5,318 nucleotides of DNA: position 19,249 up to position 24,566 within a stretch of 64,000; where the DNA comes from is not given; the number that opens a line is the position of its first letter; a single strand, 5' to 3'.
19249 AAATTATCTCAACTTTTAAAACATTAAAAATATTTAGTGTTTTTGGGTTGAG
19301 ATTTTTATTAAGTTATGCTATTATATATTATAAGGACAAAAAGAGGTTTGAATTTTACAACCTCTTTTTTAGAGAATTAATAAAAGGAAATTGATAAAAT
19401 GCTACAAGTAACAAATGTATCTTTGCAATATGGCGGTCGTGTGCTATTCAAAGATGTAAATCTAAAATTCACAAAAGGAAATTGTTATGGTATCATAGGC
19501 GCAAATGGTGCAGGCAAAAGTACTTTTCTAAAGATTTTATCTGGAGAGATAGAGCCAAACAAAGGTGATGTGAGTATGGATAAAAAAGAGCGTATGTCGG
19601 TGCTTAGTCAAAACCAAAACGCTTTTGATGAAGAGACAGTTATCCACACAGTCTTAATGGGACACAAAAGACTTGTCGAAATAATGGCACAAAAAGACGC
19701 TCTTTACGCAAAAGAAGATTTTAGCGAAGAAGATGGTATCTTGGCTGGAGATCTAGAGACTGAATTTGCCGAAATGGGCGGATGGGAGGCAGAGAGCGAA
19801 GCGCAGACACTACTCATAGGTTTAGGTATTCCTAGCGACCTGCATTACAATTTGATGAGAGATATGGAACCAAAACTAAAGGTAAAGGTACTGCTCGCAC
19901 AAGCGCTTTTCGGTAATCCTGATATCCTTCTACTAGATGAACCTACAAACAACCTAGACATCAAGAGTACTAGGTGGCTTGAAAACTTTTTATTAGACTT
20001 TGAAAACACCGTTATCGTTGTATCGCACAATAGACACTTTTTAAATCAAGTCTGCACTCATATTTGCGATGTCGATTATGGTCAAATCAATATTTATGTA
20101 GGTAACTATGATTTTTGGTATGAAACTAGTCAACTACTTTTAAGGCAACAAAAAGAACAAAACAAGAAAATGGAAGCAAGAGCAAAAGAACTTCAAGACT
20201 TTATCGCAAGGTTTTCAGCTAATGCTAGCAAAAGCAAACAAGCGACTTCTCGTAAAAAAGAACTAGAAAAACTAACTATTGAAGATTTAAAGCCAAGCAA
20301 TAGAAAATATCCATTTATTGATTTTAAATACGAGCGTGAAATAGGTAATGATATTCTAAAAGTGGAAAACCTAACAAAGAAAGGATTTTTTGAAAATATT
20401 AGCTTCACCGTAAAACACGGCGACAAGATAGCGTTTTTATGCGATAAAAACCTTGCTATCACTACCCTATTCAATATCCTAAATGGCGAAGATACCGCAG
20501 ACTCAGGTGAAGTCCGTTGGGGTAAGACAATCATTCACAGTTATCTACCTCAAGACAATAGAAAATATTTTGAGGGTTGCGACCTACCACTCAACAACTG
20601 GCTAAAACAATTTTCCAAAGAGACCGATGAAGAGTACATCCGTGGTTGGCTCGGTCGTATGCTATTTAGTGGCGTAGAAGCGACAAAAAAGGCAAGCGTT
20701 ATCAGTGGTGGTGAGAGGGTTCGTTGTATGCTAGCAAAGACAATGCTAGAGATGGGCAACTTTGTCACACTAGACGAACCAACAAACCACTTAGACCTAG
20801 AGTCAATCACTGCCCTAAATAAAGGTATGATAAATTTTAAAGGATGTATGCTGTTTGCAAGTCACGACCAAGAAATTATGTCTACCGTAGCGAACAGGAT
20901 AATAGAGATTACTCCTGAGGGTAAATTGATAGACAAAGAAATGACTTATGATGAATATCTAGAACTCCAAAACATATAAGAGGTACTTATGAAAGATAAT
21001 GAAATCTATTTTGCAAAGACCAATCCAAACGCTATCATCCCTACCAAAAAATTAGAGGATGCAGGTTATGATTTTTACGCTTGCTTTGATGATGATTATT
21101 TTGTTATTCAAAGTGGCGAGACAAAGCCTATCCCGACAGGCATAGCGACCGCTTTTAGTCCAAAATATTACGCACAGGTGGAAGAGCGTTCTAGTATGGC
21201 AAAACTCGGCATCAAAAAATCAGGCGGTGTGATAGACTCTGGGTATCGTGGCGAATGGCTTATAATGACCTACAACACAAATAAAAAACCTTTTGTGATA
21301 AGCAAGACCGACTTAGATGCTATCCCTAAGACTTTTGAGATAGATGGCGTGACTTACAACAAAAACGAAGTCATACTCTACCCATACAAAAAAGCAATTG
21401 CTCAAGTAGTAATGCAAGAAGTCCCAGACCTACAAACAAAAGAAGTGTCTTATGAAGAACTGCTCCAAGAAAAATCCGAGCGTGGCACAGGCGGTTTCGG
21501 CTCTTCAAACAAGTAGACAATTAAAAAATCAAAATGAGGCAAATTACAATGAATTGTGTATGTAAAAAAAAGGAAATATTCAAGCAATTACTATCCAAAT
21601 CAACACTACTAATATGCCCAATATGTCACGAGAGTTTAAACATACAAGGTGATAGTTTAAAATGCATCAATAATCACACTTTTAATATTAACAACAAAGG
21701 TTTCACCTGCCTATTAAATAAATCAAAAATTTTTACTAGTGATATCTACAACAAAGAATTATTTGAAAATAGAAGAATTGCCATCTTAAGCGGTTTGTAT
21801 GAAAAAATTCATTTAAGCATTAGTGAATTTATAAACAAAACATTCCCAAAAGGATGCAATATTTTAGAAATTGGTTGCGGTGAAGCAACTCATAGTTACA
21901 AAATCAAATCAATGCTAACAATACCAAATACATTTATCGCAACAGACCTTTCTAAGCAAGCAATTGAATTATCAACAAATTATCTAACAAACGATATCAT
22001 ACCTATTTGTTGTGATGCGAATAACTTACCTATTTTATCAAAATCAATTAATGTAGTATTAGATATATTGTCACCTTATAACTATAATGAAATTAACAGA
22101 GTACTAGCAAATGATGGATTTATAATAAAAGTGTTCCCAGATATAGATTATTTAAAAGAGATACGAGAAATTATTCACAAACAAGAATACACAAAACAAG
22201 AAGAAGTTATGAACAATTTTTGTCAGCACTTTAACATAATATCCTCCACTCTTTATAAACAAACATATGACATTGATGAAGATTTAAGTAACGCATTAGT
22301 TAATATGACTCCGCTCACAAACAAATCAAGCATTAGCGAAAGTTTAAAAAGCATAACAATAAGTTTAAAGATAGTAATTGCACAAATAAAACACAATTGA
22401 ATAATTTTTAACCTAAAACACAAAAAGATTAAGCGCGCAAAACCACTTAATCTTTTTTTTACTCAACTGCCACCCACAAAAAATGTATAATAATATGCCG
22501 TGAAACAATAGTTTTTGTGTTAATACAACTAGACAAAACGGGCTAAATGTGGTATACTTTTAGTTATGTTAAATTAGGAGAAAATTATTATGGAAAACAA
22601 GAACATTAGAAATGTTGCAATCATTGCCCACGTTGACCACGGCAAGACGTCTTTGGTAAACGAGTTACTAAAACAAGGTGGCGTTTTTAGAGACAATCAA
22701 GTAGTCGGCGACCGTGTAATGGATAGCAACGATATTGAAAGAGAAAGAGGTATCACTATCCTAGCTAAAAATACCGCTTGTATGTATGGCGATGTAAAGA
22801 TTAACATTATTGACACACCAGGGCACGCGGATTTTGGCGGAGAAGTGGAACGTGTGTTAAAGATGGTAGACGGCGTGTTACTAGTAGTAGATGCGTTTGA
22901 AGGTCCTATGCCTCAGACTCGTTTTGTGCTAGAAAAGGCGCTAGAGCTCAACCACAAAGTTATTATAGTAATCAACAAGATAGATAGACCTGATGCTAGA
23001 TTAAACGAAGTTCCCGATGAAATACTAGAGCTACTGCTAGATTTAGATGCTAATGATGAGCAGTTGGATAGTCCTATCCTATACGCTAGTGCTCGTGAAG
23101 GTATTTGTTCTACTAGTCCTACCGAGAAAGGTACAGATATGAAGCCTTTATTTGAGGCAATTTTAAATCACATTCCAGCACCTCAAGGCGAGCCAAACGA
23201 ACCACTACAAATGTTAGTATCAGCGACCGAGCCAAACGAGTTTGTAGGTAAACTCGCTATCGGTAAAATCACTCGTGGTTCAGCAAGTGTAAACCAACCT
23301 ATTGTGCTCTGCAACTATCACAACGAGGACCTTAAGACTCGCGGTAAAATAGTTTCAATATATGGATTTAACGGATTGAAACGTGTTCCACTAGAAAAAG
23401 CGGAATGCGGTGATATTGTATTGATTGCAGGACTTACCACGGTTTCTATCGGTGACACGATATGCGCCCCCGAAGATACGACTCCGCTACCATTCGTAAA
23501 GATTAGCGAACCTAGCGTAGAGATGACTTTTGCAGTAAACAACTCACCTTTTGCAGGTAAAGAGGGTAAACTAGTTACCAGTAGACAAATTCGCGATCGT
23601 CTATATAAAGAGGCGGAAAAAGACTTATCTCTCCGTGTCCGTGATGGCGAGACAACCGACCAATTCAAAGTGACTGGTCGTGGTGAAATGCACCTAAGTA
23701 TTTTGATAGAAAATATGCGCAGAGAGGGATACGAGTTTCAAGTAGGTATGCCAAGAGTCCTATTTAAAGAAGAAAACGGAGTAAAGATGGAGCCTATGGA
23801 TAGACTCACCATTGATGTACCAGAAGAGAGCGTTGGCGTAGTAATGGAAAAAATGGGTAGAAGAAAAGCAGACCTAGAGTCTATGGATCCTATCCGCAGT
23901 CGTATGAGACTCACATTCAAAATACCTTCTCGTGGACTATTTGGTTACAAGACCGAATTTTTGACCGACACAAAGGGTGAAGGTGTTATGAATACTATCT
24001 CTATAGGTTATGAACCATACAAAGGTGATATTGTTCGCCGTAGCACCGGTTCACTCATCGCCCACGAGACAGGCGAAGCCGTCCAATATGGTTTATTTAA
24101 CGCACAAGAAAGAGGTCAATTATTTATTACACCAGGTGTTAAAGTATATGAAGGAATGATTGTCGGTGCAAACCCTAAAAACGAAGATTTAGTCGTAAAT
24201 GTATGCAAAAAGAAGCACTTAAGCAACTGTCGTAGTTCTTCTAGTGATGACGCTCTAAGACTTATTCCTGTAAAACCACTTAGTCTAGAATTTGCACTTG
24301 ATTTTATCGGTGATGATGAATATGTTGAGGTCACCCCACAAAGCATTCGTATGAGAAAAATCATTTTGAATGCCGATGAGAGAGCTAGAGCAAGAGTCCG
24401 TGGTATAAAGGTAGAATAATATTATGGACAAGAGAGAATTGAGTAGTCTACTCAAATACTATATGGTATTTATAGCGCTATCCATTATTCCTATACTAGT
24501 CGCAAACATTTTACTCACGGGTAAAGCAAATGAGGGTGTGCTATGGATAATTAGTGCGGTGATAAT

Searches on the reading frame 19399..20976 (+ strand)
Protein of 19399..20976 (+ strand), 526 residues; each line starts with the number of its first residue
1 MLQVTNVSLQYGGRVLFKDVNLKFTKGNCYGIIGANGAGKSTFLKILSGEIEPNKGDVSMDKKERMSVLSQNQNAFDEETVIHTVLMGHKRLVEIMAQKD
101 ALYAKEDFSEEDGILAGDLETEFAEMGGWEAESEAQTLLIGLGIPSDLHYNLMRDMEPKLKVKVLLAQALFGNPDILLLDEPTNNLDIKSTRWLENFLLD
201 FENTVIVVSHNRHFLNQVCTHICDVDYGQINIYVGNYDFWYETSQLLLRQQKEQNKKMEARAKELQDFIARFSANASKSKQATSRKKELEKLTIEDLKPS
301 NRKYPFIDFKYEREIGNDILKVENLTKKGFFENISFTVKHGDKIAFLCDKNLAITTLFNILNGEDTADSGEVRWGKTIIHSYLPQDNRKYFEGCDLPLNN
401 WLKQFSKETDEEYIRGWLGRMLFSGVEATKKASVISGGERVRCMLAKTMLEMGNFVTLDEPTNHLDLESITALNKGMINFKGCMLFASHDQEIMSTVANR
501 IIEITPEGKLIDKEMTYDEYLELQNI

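Call 73: search_protein_families(library=pfam, proteins=[window:19399-20976:+], max_evalue=0.00001)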
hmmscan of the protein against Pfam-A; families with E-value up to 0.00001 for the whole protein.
window:19399-20976:+ (526 aa): 4 families
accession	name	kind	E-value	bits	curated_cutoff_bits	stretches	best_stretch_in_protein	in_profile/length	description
PF00005.33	ABC_tran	-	2.6e-33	116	25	2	17-184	1-137/137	ABC transporter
PF12848.13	ABC_tran_Xtn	-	2.9e-22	79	25.9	1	223-306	1-82/85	ABC transporter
PF13304.12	AAA_21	-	2.1e-10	41.6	27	0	30-83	2-61/304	AAA domain, putative AbiEii toxin, Type IV TA system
PF02463.25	SMC_N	-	1.3e-06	28.5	40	0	288-506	135-213/220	RecF/RecN/SMC N terminal domain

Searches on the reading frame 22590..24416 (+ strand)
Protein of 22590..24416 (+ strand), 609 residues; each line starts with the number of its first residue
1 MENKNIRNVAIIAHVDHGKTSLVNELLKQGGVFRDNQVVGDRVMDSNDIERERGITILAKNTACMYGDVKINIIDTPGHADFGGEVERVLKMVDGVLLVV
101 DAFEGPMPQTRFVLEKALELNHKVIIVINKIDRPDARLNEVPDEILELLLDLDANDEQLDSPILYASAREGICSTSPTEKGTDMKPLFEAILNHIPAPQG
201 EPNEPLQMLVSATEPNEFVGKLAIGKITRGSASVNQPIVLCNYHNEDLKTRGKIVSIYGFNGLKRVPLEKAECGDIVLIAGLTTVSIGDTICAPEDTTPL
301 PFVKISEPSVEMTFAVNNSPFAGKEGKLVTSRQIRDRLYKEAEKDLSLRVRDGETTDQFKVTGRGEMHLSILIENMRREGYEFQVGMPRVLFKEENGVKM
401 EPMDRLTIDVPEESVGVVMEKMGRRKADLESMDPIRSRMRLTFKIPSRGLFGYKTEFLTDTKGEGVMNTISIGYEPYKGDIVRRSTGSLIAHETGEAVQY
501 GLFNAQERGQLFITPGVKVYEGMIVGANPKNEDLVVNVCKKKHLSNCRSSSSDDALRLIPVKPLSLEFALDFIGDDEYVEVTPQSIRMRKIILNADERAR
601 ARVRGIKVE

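Call 73: search_protein_families(library=pfam, proteins=[window:22590-24416:+], max_evalue=0.00001)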
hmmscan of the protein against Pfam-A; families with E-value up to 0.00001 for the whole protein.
window:22590-24416:+ (609 aa): 7 families
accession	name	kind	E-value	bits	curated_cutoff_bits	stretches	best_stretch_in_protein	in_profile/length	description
PF00009.33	GTP_EFTU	-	8.1e-55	185.8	26.5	1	4-196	1-187/188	Elongation factor Tu GTP binding domain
PF21018.2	BipA_C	-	5.9e-45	152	23.8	1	486-594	1-109/110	TypA/BipA C-terminal domain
PF00679.30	EFG_C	-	1.6e-22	79.8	27.9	1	399-483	2-87/89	Elongation factor G C-terminus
PF03144.31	GTP_EFTU_D2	-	1.7e-09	38.4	30.3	1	220-292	1-73/73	Elongation factor Tu domain 2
PF01926.29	MMR_HSR1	-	7.9e-08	32.8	21.9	1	9-130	2-113/113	50S ribosome-binding GTPase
PF14492.12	EFG_III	-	1.7e-07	31.6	27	1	332-385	19-73/75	Elongation Factor G, domain III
PF22042.2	EF-G_D2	-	1.9e-07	31.5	27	1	206-293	2-83/84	Elongation factor G domain 2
